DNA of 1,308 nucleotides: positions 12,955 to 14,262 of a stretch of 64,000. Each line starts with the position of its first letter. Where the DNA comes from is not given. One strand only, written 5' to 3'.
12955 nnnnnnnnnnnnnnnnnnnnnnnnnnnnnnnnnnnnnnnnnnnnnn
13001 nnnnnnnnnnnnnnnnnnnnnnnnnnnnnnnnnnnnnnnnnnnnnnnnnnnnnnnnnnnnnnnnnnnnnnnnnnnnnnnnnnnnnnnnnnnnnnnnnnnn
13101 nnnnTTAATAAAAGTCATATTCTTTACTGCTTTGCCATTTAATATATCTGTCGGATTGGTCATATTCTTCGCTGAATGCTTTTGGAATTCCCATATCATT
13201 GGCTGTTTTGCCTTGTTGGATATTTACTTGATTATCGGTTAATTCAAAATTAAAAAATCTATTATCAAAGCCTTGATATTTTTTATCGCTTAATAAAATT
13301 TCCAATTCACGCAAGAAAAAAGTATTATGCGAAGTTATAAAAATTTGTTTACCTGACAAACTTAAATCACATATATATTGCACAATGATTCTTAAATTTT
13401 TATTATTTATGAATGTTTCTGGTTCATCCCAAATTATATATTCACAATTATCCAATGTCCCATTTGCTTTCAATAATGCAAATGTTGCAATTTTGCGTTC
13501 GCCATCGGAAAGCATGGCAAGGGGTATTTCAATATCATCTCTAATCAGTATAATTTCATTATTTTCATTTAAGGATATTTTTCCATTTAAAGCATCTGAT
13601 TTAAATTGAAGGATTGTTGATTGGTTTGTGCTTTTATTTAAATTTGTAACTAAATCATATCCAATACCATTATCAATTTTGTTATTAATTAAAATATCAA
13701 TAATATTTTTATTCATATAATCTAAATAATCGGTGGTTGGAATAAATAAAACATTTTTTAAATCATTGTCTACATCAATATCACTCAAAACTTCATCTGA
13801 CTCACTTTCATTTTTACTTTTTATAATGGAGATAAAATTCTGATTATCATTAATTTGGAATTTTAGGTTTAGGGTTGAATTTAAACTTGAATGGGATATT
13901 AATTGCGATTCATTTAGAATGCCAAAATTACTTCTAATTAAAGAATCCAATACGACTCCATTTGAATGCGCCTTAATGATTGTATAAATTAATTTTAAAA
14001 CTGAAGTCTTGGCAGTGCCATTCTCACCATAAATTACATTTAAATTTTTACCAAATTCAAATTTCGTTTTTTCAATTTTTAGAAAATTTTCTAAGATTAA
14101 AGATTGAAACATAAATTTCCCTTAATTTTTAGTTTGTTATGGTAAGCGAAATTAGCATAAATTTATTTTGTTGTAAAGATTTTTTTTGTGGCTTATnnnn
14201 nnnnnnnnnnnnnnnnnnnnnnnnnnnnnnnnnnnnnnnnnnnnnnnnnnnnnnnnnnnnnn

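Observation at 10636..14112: Compact AT-rich three-gene cassette (ABC-type ATPase + candidate PD-(D/E)xK nuclease + DUF262/ParB-like protein): candidate undescribed defence system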

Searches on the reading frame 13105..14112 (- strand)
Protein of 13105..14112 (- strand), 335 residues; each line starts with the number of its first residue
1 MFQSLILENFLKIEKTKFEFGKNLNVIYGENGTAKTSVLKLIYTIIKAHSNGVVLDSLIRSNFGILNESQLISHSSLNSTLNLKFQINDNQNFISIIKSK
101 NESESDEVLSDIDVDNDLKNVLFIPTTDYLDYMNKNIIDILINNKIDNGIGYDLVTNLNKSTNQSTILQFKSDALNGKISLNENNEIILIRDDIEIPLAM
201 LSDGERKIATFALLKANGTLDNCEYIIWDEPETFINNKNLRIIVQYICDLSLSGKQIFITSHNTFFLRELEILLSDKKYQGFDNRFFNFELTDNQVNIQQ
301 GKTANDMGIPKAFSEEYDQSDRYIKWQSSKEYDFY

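Call 3: search_protein_families(library=pfam, proteins=[window:13105-14112:-], max_evalue=1)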
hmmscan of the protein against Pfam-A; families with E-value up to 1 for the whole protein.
window:13105-14112:- (335 aa): 8 families
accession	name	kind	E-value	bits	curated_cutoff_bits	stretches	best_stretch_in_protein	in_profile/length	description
PF13304.12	AAA_21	-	6.1e-12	46.6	27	2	118-267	166-303/304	AAA domain, putative AbiEii toxin, Type IV TA system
PF02463.25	SMC_N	-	1.4e-10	41.4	40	1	3-271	3-206/220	RecF/RecN/SMC N terminal domain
PF13175.12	AAA_15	-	1.8e-09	38.1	32.1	2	164-266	269-373/374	AAA ATPase domain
PF13166.12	AAA_13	-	1.5e-08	34.3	36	2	189-303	488-609/713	AAA domain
PF13476.12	AAA_23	-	1.7e-05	26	27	1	4-206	1-142/201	AAA domain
PF00005.33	ABC_tran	-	0.00036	21.6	25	1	26-118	15-98/137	ABC transporter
PF13514.12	AAA_27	-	0.14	12.1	22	1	2-42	3-46/206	AAA domain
PF24172.1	CdiI_ImmP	-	0.41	11.3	33.2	1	212-266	61-116/129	CdiI immunity protein EcoliA0-like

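Call 4: search_protein_families(library=padloc, proteins=[window:13105-14112:-], max_evalue=1)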
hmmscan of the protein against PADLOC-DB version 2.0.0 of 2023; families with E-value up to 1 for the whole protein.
window:13105-14112:- (335 aa): 60 families (the best 25 are shown)
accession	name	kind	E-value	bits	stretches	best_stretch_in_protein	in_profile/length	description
PDLC04146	HEC-02B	-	2.6e-45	152.9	1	1-326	1-342/344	-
PDLC04213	HEC-02A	-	4e-42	143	1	1-308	1-314/337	-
PDLC04214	HEC-02A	-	2.8e-25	87.3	1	1-278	1-293/338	-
PDLC02980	AriA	-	4.6e-14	51.1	2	90-267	138-303/304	-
PDLC04135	mad3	-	1.8e-13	48.8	2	196-268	259-328/374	mads_3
PDLC00102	GajA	-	7.8e-12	42.4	2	155-272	221-336/532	AAA ATPase domain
PDLC03878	NsnB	-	1.2e-11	43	2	220-317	234-335/345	-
PDLC02979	AriA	-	1.7e-11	42.5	2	160-266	264-372/373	-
PDLC00278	PtuA1|PtuA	-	1.5e-10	38.9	1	3-53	4-54/436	AAA ATPase domain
PDLC02335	AbiLi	-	2.5e-09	34.7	1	1-270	49-243/326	AbiLi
PDLC00271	PtuA1|PtuA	-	8.3e-09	33.5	1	3-107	4-107/421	AAA ATPase domain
PDLC04033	PD-T4-4_A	-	3.8e-08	30.9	2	219-274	322-377/460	-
PDLC02336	AbiLi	-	4e-08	31.2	1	1-297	1-320/340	AbiLi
PDLC00098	GajA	-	6.8e-08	29.7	2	195-272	262-337/534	AAA ATPase domain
PDLC02913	ATPase_I-A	-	1.1e-07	29.3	2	2-106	54-155/508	-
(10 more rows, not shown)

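Call 5: search_protein_families(library=ncbifam, proteins=[window:13105-14112:-], max_evalue=1)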
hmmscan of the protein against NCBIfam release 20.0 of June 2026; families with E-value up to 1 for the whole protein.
window:13105-14112:- (335 aa): 25 families
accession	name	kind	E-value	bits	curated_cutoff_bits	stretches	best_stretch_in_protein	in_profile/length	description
NF000355.4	ribo_prot_ABC_F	equivalog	2.3e-07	30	380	2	188-269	417-491/499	ribosomal protection-like ABC-F family protein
TIGR00611.2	recf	equivalog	2.9e-07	30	172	1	3-99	2-86/339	DNA replication/repair protein RecF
TIGR01189.1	ccmA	equivalog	1.6e-06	28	131.6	2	24-115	28-118/198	heme ABC exporter ATP-binding protein CcmA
NF041760.1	PtuA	equivalog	1.7e-06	27.2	500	1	2-113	52-160/524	retron Ec78 anti-phage system effector ATPase PtuA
NF045487.1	ASRP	equivalog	2.3e-06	26.5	300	2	13-47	5-39/593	archaea-specific SMC-related protein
NF010061.0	PRK13538.1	equivalog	3.7e-06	26.6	195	2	190-267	123-196/211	cytochrome c biogenesis heme-transporting ATPase CcmA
TIGR03608.1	L_ocin_972_ABC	subfamily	4.2e-06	26.4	254.85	1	185-266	119-196/206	putative bacteriocin export ABC transporter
TIGR01166.1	cbiO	subfamily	1.7e-05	24.4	211.8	1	194-263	121-186/190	cobalt ABC transporter, ATP-binding protein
NF010062.0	PRK13540.1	equivalog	4.4e-05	23.3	274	1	176-267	103-190/200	cytochrome c biogenesis protein CcmA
TIGR02673.1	FtsE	equivalog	7.8e-05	22.4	264.85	2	190-268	127-201/214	cell division ATP-binding protein FtsE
NF041034.1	Rad50_Sulf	equivalog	9.5e-05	20.4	1000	1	5-60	6-61/872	DNA double-strand break repair ATPase Rad50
NF047739.1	antiphage_MADS3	equivalog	0.0001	21.6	420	1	191-271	307-383/427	methylation-associated defense system AAA family ATPase MAD3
TIGR00634.1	recN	equivalog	0.0001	21.4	407.85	1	1-42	1-42/563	DNA repair protein RecN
TIGR03740.1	galliderm_ABC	subfamily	0.00043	20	309.75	1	26-119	30-119/223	lantibiotic protection ABC transporter ATP-binding subunit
TIGR04406.1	LPS_export_lptB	equivalog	0.0007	19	240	1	136-264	64-195/239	LPS export ABC transporter ATP-binding protein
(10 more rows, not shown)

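Call 6: search_protein_families(library=phrogs, proteins=[window:13105-14112:-], max_evalue=1)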
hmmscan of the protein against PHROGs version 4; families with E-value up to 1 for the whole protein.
window:13105-14112:- (335 aa): 9 families
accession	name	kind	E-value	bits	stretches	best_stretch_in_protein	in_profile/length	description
phrog_14430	-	unknown function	1.1e-09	39.1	2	162-302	275-418/444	-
phrog_3940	-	unknown function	7.2e-08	32.7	1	1-68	4-56/537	-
phrog_8323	-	unknown function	9e-08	32.1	1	3-128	52-175/623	-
phrog_293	-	moron, auxiliary metabolic gene and host takeover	4.7e-07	29.2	2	26-116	167-261/1058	ABC transporter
phrog_1499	-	unknown function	7e-07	29.9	1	2-47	5-50/427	-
phrog_7507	-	unknown function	0.0031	17.9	1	3-169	5-182/483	-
phrog_25363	-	unknown function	0.0084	17.3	1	5-40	10-45/77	-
phrog_28217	-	DNA, RNA and nucleotide metabolism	0.011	15.2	1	2-42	3-43/806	DNA repair exonuclease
phrog_5836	-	unknown function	0.11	11.4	1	84-266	169-349/1071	-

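Call 15: find_homologous_proteins(query=window:13105-14112:-, max_evalue=0.001)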
Query window:13105-14112:- (335 aa): 2 proteins with E <= 0.001 among 2727 candidates.
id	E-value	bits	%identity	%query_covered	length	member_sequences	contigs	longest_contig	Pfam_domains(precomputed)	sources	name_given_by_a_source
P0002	1.7e-210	716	100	100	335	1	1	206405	PF13175.13,PF13476.13,PF02463.26,PF13166.13,PF13304.13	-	-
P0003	2.7e-29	121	32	96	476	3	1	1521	PF13175.13,PF13476.13,PF02463.26,PF13166.13,PF13304.13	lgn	-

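Call 16: find_encoding_contigs(protein=P0002, flank=10000, max_places=4)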
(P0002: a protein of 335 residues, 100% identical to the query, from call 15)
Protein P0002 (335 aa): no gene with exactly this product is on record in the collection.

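Call 26: find_encoding_contigs(protein=P0003, flank=6000, max_places=3)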
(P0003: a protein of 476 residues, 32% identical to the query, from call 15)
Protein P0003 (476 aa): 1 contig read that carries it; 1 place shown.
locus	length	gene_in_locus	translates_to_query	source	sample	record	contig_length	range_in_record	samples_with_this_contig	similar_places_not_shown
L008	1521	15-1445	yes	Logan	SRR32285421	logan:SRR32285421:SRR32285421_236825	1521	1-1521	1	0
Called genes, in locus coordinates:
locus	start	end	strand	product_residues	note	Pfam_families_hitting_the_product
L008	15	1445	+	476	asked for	PF02463:SMC_N, PF13166:AAA_13 (faint), PF13175:AAA_15, PF13476:AAA_23, PF13175:AAA_15 (weak), PF13304:AAA_21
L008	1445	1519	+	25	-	?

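Call 31: find_related_loci(query=A2, collection=genome_contigs, flank=6000)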
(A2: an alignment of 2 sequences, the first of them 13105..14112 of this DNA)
Query A2 (335 aa) in genome_contigs; peptide patterns used: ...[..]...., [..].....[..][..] (x = any residue, [..] = any of these).
599 stretches matched a pattern (row limit reached: there are more); 283 encode a relative of the query (tblastn E <= 1e-3); the best 80 are kept; 80 distinct loci.
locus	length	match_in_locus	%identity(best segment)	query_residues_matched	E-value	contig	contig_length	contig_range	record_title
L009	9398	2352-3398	32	1-328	1e-40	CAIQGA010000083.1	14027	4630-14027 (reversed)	MAG: uncultured Chlorobiaceae bacterium isolate Day6-4_bin-310 genome assembly, contig: bin-310:083/234, whole genome sh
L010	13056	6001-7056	29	1-324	2e-37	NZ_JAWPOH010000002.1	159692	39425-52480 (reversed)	Methylobacter svalbardensis strain LS7T4A Scaffold2, whole genome shotgun sequence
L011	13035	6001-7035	29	1-324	2e-37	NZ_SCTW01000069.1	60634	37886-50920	MAG: Methylobacter sp. isolate FW305_bin.9 FW305_bin.9-19147, whole genome shotgun sequence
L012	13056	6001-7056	28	1-324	2e-37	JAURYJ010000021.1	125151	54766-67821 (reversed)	MAG: Methylobacter sp. isolate E2_concoct.bin.55 E2_k141_34297, whole genome shotgun sequence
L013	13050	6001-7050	28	1-324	2e-36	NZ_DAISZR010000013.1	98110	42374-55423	MAG: Methylobacter sp. isolate CTOTU25010 NODE_13_length_98110_cov_529.095242, whole genome shotgun sequence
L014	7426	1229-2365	29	1-335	5e-36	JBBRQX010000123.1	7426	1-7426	MAG: Pseudanabaenales cyanobacterium isolate metawrap_la1_82 W_la1_82_k141_270894L_7426_cov_9.0000, whole genome shotgun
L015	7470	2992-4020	27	1-325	3e-36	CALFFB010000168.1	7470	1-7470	MAG TPA_asm: uncultured Geobacteraceae bacterium isolate SRR7299214_bin.59_CONCOCT_v1.1_MAG genome assembly, contig: ERZ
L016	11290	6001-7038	28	1-324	5e-36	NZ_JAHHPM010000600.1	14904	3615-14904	Endozoicomonas sp. YOMI1 NODE_15465_length_14904_cov_45.185534, whole genome shotgun sequence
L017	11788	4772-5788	29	7-324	9e-36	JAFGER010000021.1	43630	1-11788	MAG: Chlorobiaceae bacterium isolate Zod_Metabat.1248 k87_2332618, whole genome shotgun sequence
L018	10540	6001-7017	30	1-324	3e-35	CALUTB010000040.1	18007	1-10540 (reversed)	MAG: uncultured Mailhella sp. isolate BRZ_CT__bin108 genome assembly, contig: BRZ_CT__NODE_3883_length_18007_cov_5.68957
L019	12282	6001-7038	28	1-325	8e-35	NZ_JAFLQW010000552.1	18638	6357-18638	Phormidium pseudopriestleyi FRX01 c_000000116270, whole genome shotgun sequence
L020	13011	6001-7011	28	16-331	6e-34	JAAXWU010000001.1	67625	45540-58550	MAG: Chlorobaculum sp. isolate W9_Combined_metabat2_041 W9_Combined_metabat2_041_NODE_226, whole genome shotgun sequence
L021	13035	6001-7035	27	1-324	5e-33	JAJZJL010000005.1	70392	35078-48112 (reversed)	MAG: Planctomycetota bacterium isolate LSA5.bin36 NODE_416_length_70392_cov_3.134818, whole genome shotgun sequence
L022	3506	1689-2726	27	1-324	1e-32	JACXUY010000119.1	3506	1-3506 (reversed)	MAG: Gammaproteobacteria bacterium isolate JN10.006 scaffold_4876, whole genome shotgun sequence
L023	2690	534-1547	28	7-325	2e-32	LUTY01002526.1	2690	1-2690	Candidatus Thiomargarita nelsonii strain THI036 THI397, whole genome shotgun sequence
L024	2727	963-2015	25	1-331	1e-32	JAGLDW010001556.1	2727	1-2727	MAG: Lentisphaeria bacterium isolate SW_4_46 ROV167.bin.46.fa_1556, whole genome shotgun sequence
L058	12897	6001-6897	24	5-289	7e-22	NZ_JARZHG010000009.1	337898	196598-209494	Polyangium sp. y55x31 NODE_9_length_337898_cov_17.419438, whole genome shotgun sequence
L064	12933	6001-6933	26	1-299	3e-21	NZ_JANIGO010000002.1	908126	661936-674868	Limnobacter humi strain NBRC 111650 spades_K_17_127_2, whole genome shotgun sequence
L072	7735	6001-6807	26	20-286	5e-20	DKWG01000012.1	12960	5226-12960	MAG TPA_asm: Ruminococcus sp. UBA7158 UBA7158_contig_46475, whole genome shotgun sequence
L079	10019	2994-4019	24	1-323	1e-19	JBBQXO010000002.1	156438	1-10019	MAG: Chitinophagales bacterium isolate Co_metawrap_2121 Cmw_2121_k141_12395173_length_156438_cov_28.9894, whole genome s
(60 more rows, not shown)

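Call 38: search_protein_families(library=padloc, proteins=[L010:7065-7577:+, L014:2282-2785:+, L016:7050-7565:+, L024:2018-2548:+, L058:7044-7601:+, L064:7041-7568:+, L072:6981-7511:+, L079:4042-4590:+, L010:6001-7068:+, L072:5872-6984:+], max_evalue=0.01)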
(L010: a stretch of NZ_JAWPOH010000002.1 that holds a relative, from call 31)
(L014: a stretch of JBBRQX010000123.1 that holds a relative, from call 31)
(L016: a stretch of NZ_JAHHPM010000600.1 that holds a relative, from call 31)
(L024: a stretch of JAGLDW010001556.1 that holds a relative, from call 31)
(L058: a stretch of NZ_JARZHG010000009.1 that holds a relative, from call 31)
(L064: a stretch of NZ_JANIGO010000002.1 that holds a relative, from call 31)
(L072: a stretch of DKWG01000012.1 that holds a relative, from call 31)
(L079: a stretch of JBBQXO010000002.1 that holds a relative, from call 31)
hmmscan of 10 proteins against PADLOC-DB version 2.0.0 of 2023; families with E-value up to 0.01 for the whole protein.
L010:7065-7577:+ (170 aa): 6 families
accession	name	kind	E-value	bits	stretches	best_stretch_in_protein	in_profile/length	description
PDLC04145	HEC-02A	-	2.1e-64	214.8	1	5-169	4-168/170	-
PDLC04228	HEC-02B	-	9.7e-19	66.1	2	9-66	6-61/199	-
PDLC04229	HEC-02B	-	1.3e-06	26.1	1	5-73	3-68/171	-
PDLC04224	HEC-02B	-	0.0018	16.2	1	3-65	1-58/182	-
PDLC04220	HEC-02B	-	0.0046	14.8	1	3-63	1-54/172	-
PDLC04218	HEC-02B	-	0.0065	14.5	0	8-64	5-55/175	-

L014:2282-2785:+ (167 aa): 7 families
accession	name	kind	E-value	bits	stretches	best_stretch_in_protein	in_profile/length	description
PDLC04145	HEC-02A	-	7.2e-64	213.1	1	3-166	4-168/170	-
PDLC04228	HEC-02B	-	7.9e-15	53.3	1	8-67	7-65/199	-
PDLC04229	HEC-02B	-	1.8e-07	29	1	4-90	3-88/171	-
PDLC04220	HEC-02B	-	1.1e-05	23.4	1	1-67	1-61/172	-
PDLC04221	HEC-02B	-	3e-05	22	1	34-115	31-120/171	-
PDLC04218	HEC-02B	-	0.00046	18.2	1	6-67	5-61/175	-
PDLC04227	HEC-02B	-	0.0097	13.7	0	6-61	12-64/184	-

L016:7050-7565:+ (171 aa): 6 families
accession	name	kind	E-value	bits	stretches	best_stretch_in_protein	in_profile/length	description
PDLC04145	HEC-02A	-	3.5e-84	279.2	1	1-170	1-169/170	-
PDLC04228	HEC-02B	-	2e-18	65.1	2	3-65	1-61/199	-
PDLC04224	HEC-02B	-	1.6e-07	29.4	1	5-128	4-135/182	-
PDLC04229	HEC-02B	-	2.5e-05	22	1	3-69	1-66/171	-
PDLC04220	HEC-02B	-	0.0022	15.8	1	5-67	4-59/172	-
PDLC04227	HEC-02B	-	0.0025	15.6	1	4-63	9-64/184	-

L024:2018-2548:+ (176 aa): 1 family
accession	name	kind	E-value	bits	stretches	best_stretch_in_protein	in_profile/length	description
PDLC04145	HEC-02A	-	1.2e-18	65.9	1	4-175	5-168/170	-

L058:7044-7601:+ (185 aa): 4 families
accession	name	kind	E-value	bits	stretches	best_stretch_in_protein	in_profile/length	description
PDLC04145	HEC-02A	-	4e-21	73.9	1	3-143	4-142/170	-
PDLC04228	HEC-02B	-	3.4e-20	70.8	1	7-161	6-183/199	-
PDLC04229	HEC-02B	-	3.9e-05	21.4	1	1-71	1-70/171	-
PDLC04220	HEC-02B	-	0.0033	15.3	0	1-68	1-62/172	-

L064:7041-7568:+ (175 aa): 10 families
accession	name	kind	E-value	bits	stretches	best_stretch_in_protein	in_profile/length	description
PDLC04229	HEC-02B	-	3.9e-61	203.6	1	1-174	1-167/171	-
PDLC04220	HEC-02B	-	3.2e-28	96.7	1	3-175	4-167/172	-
PDLC04218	HEC-02B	-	6.2e-22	76.4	1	1-165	1-162/175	-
PDLC04227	HEC-02B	-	5.3e-19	66.7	1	8-174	15-178/184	-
PDLC04215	HEC-02B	-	2.4e-14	51.5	1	38-174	1-133/134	-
PDLC04219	HEC-02B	-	4.4e-13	47.3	1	8-172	11-167/171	-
PDLC04217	HEC-02B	-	2.1e-10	38.9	1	19-171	13-163/169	-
PDLC04226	HEC-02B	-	1.9e-09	35.7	1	23-174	22-166/171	-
PDLC04228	HEC-02B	-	5.5e-08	31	1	1-75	1-73/199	-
PDLC04145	HEC-02A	-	2.4e-06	25.9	1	5-60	7-62/170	-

L072:6981-7511:+ (176 aa): 7 families
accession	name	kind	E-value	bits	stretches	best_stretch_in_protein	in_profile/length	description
PDLC04226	HEC-02B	-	2.5e-62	207.9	1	2-169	2-167/171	-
PDLC04217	HEC-02B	-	1.2e-38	130.8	1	1-168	1-166/169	-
PDLC04219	HEC-02B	-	1.2e-16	58.9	1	11-167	9-168/171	-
PDLC04229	HEC-02B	-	1.7e-13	48.6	1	8-167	14-166/171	-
PDLC04220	HEC-02B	-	4.3e-11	41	1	10-158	6-158/172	-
PDLC04227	HEC-02B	-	1.1e-06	26.5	1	13-167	15-177/184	-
PDLC04215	HEC-02B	-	0.00011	20.3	1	41-158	3-125/134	-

L079:4042-4590:+ (182 aa): 7 families
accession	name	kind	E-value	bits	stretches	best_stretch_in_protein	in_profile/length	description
PDLC04228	HEC-02B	-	4.9e-17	60.5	1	1-79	1-73/199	-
PDLC04145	HEC-02A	-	2.8e-14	51.7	1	3-176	4-163/170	-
PDLC04220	HEC-02B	-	2.8e-09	35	1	1-91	1-88/172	-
PDLC04229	HEC-02B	-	6.2e-08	30.5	1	1-83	1-79/171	-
PDLC04224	HEC-02B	-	5e-07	27.8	1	1-157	1-152/182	-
PDLC04227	HEC-02B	-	6.4e-07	27.3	1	4-83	10-82/184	-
PDLC04221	HEC-02B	-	2.9e-06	25.2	1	2-130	2-126/171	-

L010:6001-7068:+ (355 aa): 146 families (the best 25 are shown)
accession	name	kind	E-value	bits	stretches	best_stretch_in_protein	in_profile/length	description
PDLC04146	HEC-02B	-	6.4e-165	546.3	1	1-354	1-342/344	-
PDLC04213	HEC-02A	-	2.7e-84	281.6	1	1-342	1-320/337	-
PDLC04214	HEC-02A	-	3.7e-59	198.7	1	1-311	1-297/338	-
PDLC04033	PD-T4-4_A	-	4.6e-20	70.3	2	189-307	263-382/460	-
PDLC02980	AriA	-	2.3e-18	65.2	1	24-295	1-303/304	-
PDLC02979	AriA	-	1.1e-17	62.9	2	1-49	1-50/373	-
PDLC03878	NsnB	-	2.2e-16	58.5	2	1-84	1-73/345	-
PDLC04135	mad3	-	1e-15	56.1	2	1-58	1-58/374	mads_3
PDLC04664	PDC-M47A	-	1.8e-15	54.8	2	193-309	263-380/461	-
PDLC02336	AbiLi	-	9.6e-15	53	1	1-324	1-319/340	AbiLi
PDLC02335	AbiLi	-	2.7e-14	51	1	1-319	49-264/326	AbiLi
PDLC04032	PD-T4-4_A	-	4e-14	50.4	1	188-308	281-406/474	-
PDLC02915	ATPase-Toprim_I-B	-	2.5e-13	47.7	2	2-43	3-43/623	-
PDLC02981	AriAB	-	1.3e-11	42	2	255-297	335-379/694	-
PDLC00091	GajA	-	1.6e-11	41.8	2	2-47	3-49/627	AAA ATPase domain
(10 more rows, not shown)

L072:5872-6984:+ (370 aa): 138 families (the best 25 are shown)
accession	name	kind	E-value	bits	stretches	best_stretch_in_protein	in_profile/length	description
PDLC04213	HEC-02A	-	2.2e-100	334.5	1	1-365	1-331/337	-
PDLC04214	HEC-02A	-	3.4e-51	172.5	1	39-326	15-316/338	-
PDLC04146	HEC-02B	-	2.4e-49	166.2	1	40-320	16-310/344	-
PDLC02980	AriA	-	1.5e-22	78.9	2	164-291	201-301/304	-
PDLC04033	PD-T4-4_A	-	7.2e-17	59.7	1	191-299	267-376/460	-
PDLC02335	AbiLi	-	1.3e-16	58.6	1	36-318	61-259/326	AbiLi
PDLC02979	AriA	-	1.6e-16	59.1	2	166-292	290-372/373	-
PDLC00091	GajA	-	1.4e-15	55.2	2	36-102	14-80/627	AAA ATPase domain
PDLC03878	NsnB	-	1e-14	53.1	2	246-298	234-286/345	-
PDLC00096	GajA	-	6.7e-14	49.5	2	35-100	13-77/630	AAA ATPase domain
PDLC04032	PD-T4-4_A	-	1.6e-13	48.5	1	187-290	282-388/474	-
PDLC04664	PDC-M47A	-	2.4e-13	47.8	1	191-299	263-372/461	-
PDLC04135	mad3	-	5.7e-13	47.1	2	41-72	17-48/374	mads_3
PDLC02981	AriAB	-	5.9e-13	46.4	2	238-291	321-375/694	-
PDLC04164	AriA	-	1.9e-12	45.3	2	44-85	25-64/253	-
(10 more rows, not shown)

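Call 39: search_protein_families(library=pfam, proteins=[L010:7065-7577:+, L014:2282-2785:+, L016:7050-7565:+, L024:2018-2548:+, L058:7044-7601:+, L064:7041-7568:+, L072:6981-7511:+, L079:4042-4590:+], max_evalue=1)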
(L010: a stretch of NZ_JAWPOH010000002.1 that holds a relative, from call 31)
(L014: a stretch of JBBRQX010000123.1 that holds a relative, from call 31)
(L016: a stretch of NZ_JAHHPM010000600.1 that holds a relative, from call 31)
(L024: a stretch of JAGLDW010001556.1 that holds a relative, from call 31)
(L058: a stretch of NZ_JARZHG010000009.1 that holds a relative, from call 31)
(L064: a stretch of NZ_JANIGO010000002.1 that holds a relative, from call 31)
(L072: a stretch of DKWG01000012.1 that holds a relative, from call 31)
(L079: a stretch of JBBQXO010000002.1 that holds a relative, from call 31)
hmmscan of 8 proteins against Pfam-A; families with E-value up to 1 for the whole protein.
L010:7065-7577:+ (170 aa): 2 families
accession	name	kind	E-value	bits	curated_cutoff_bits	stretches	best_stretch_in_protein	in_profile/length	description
PF24626.1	SH3_Tf2-1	-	0.081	13.5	30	1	122-144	13-35/64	Tf2-1-like, SH3 domain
PF20366.3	DUF6661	-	0.18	12.1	27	0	29-62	3-34/174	Family of unknown function (DUF6661)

L014:2282-2785:+ (167 aa): 3 families
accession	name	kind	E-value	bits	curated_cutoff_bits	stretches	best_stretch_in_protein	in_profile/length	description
PF01043.26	SecA_PP_bind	-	0.026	15.6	23.5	1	50-132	12-77/110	SecA preprotein cross-linking domain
PF00558.24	Vpu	-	0.038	14.2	24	1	41-70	11-40/81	Vpu protein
PF19678.4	DUF6180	-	0.17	12.5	26.9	1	42-79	61-97/102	Family of unknown function (DUF6180)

L016:7050-7565:+ (171 aa): 4 families
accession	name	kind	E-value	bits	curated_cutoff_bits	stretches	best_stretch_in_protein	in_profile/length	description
PF08378.17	NERD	-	0.14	13.1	22.1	0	25-64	19-59/111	Nuclease-related domain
PF23799.1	DUF7175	-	0.16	12.9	27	1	35-62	75-101/103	Domain of unknown function (DUF7175)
PF20366.3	DUF6661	-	0.16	12.2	27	1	29-65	3-38/174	Family of unknown function (DUF6661)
PF12593.13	McyA_C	-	0.18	11.9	25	1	17-33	21-37/43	Microcystin synthetase C terminal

L024:2018-2548:+ (176 aa): 1 family
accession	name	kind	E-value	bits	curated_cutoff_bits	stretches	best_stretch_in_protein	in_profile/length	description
PF02335.20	Cytochrom_C552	-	0.37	10.1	24.1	1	55-114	347-406/438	Cytochrome c552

L058:7044-7601:+ (185 aa): 2 families
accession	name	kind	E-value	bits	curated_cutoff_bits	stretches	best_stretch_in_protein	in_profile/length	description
PF20366.3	DUF6661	-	0.0096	16.2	27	0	27-68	2-43/174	Family of unknown function (DUF6661)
PF08378.17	NERD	-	0.11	13.4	22.1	1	31-67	32-64/111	Nuclease-related domain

L064:7041-7568:+ (175 aa): 0 families

L072:6981-7511:+ (176 aa): 0 families

L079:4042-4590:+ (182 aa): 2 families
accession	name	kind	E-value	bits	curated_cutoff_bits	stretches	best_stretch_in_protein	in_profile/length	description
PF17412.7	VraX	-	0.025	14.7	25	1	72-114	5-47/55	Family of unknown function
PF08722.17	Tn7_TnsA-like_N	-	0.036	15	26.5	0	41-64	28-51/85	TnsA-like endonuclease N terminal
